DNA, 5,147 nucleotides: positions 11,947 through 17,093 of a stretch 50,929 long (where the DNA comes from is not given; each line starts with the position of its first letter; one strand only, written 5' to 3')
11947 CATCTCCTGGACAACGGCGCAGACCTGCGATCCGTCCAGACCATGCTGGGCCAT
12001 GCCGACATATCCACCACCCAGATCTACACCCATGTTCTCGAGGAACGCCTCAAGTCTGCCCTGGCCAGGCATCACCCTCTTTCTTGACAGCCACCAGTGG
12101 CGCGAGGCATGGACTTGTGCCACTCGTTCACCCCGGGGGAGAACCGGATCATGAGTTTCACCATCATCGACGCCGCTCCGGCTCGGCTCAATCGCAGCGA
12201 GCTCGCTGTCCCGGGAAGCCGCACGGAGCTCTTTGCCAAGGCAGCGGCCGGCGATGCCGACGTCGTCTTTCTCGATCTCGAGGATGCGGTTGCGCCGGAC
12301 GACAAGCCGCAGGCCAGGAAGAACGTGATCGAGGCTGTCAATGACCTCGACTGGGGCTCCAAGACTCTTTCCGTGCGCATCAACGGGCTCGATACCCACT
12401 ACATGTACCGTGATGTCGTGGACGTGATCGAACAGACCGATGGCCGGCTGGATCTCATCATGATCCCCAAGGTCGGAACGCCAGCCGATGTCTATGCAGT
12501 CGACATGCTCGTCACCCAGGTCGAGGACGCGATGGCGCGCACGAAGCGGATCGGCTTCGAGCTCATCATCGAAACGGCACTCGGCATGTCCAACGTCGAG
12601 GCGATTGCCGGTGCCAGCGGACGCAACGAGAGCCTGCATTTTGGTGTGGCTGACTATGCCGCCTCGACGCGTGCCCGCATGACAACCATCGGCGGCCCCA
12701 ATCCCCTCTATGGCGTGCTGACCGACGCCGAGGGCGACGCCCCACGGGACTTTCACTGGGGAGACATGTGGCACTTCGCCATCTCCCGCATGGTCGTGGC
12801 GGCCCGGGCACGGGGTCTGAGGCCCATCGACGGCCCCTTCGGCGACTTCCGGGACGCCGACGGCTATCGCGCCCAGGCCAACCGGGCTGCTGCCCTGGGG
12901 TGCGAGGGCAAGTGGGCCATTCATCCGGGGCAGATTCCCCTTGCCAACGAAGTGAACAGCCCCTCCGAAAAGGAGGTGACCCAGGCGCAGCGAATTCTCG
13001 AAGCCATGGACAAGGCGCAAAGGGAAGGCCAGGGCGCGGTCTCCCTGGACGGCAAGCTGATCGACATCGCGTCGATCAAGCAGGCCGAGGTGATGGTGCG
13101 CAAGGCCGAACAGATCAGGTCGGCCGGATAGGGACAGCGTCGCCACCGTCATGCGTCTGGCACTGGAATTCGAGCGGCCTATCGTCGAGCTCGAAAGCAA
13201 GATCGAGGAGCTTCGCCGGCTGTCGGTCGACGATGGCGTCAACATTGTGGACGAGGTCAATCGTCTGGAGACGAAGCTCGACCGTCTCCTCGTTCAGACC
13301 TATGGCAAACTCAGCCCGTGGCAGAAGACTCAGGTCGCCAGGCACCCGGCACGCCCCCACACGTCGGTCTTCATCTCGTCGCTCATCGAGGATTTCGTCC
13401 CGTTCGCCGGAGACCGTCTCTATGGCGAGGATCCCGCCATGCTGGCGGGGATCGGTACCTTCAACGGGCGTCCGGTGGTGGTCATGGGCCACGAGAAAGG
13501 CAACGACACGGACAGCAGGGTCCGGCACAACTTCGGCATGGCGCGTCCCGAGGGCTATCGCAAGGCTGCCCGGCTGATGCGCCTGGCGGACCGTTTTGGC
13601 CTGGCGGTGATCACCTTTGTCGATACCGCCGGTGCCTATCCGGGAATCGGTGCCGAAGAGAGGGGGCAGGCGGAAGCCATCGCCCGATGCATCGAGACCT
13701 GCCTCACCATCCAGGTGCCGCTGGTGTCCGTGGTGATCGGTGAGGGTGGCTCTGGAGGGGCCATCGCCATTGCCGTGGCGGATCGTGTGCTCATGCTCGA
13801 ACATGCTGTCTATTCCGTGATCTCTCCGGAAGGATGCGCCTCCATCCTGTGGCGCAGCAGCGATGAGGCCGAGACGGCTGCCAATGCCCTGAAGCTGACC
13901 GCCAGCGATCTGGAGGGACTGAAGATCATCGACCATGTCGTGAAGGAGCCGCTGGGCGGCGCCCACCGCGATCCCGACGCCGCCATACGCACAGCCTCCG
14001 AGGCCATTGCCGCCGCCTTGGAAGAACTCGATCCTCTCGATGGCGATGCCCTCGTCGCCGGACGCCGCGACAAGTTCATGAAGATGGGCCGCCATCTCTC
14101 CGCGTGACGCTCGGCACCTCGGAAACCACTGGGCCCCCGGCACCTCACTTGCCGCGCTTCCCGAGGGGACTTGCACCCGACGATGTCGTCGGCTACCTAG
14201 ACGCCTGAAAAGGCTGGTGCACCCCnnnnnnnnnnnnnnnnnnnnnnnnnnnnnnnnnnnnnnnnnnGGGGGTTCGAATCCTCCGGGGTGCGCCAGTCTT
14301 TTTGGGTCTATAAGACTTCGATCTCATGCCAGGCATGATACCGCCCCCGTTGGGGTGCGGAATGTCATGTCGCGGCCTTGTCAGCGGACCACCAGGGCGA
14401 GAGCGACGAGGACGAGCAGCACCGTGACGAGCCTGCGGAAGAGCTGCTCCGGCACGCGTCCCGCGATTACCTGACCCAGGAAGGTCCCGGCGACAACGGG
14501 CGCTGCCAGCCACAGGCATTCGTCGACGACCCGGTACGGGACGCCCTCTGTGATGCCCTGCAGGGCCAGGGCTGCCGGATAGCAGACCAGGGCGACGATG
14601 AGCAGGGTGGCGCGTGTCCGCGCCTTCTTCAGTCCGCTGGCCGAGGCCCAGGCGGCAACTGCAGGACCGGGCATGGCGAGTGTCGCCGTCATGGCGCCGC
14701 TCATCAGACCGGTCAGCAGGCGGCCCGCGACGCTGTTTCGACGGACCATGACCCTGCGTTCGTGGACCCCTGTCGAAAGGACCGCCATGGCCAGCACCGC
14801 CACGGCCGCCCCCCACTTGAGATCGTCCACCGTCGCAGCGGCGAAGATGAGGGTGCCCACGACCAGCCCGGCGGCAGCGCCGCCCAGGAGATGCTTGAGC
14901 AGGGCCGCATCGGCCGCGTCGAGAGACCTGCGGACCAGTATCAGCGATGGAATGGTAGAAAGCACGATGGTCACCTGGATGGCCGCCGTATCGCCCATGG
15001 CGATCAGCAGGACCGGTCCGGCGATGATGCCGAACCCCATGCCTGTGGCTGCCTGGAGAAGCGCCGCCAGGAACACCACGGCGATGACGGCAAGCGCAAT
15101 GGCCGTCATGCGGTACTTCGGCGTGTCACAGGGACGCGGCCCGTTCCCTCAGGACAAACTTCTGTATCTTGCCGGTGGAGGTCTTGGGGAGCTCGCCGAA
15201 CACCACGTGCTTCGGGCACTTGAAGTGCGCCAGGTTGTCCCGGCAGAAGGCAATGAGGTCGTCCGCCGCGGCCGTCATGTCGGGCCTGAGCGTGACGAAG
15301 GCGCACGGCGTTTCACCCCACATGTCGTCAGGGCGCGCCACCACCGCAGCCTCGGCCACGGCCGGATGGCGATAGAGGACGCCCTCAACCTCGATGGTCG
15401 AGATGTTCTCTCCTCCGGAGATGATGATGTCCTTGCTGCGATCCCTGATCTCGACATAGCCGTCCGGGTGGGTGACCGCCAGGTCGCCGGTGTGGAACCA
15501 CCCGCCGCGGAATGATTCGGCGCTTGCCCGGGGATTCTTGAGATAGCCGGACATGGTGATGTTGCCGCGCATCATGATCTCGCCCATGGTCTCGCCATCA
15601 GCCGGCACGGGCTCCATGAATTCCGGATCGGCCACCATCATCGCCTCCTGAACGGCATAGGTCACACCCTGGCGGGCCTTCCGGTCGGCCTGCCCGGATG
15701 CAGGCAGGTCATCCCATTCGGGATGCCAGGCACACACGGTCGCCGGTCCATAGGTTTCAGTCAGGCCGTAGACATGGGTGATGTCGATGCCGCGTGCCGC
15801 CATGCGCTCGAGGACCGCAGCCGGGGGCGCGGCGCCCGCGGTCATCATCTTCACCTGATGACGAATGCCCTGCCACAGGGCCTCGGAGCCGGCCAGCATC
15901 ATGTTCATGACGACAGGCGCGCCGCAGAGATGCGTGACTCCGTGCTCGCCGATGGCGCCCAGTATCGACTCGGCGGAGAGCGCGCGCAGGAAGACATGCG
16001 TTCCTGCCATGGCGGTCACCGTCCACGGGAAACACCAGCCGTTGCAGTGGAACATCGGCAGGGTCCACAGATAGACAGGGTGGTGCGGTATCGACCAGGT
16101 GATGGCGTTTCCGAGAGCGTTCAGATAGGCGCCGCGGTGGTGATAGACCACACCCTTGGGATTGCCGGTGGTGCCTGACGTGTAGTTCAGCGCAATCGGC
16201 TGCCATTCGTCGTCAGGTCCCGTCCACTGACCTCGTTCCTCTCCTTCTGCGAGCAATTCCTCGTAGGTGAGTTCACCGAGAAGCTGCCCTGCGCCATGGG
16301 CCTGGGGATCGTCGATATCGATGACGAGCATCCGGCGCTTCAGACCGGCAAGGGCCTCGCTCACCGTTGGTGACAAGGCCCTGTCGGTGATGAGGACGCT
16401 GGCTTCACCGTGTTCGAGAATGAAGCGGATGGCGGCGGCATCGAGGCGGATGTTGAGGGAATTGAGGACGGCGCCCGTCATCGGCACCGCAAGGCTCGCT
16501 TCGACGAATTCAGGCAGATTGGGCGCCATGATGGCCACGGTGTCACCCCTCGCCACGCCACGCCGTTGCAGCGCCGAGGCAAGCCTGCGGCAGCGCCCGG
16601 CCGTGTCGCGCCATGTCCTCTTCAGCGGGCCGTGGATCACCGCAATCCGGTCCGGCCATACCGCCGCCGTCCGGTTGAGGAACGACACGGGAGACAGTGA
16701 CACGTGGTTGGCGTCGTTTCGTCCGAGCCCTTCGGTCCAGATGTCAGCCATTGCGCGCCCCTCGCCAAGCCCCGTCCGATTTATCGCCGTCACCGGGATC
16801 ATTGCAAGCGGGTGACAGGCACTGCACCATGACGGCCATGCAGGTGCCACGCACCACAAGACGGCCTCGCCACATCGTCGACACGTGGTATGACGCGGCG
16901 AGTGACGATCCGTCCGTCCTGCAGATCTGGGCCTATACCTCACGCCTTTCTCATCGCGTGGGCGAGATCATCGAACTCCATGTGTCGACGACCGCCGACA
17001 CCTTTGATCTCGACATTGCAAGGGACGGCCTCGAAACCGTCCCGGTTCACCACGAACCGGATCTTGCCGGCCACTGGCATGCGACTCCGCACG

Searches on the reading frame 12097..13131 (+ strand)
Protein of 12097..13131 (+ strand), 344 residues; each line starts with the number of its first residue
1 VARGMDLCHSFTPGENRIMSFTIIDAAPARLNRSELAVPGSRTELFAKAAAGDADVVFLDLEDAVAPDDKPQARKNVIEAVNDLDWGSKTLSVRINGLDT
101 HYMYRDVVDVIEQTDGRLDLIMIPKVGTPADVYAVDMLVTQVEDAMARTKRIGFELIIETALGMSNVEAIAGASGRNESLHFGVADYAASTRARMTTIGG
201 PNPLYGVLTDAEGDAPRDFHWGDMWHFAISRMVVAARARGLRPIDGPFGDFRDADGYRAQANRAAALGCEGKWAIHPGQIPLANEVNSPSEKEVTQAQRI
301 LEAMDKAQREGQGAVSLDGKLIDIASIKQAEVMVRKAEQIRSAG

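Call 40: search_protein_families(library=pfam, proteins=[window:12097-13131:+], max_evalue=0.00001)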
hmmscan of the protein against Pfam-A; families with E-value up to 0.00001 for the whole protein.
window:12097-13131:+ (344 aa): 3 families
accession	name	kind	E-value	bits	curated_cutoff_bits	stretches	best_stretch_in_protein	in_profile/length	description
PF03328.21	HpcH_HpaI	-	5.9e-36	124.3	25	1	35-277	3-221/221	HpcH/HpaI aldolase/citrate lyase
PF15617.12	C-C_Bond_Lyase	-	5e-09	36.2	28.4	0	265-308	246-289/320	C-C_Bond_Lyase of the TIM-Barrel fold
PF22484.2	DUF6986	-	1.3e-06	28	27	1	120-191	166-245/408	Domain of unknown function (DUF6986)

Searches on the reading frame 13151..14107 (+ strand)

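Call 40: search_protein_families(library=pfam, proteins=[window:13151-14107:+], max_evalue=0.00001)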
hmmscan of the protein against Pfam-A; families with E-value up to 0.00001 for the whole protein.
window:13151-14107:+ (318 aa): 2 families
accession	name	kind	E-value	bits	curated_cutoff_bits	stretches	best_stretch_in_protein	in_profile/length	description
PF03255.19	ACCA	-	7.9e-139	462.5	23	1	5-313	2-310/310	Acetyl co-enzyme A carboxylase carboxyltransferase-like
PF01039.27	Carboxyl_trans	-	1e-19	71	22.3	1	95-247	282-429/493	Carboxyl transferase domain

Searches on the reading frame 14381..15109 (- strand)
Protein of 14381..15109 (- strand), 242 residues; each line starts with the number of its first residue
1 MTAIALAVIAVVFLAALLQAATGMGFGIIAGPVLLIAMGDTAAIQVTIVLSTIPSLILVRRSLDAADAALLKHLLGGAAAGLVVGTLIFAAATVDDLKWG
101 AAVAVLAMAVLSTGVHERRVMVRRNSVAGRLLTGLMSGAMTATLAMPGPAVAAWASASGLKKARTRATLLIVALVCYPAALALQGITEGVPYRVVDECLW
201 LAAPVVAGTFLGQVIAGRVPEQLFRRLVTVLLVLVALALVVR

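Call 41: search_protein_families(library=pfam, proteins=[window:14381-15109:-], max_evalue=0.00001)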
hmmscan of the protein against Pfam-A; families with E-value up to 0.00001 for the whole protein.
window:14381-15109:- (242 aa): 1 family
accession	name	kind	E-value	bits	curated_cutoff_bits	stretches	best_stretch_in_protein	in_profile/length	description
PF01925.25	TauE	-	1.8e-21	77.3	32.6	1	9-239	2-237/237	Sulfite exporter TauE/SafE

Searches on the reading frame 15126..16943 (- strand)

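Call 41: search_protein_families(library=pfam, proteins=[window:15126-16943:-], max_evalue=0.00001)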
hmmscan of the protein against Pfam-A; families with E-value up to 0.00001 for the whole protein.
window:15126-16943:- (605 aa): 2 families
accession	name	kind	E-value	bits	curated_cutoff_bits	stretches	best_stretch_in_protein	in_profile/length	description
PF00501.34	AMP-binding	-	7.6e-79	265.7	29.9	1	90-468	2-384/384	AMP-binding enzyme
PF13193.12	AMP-binding_C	-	4.5e-24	85.6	24.5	1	518-592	1-76/76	AMP-binding enzyme C-terminal domain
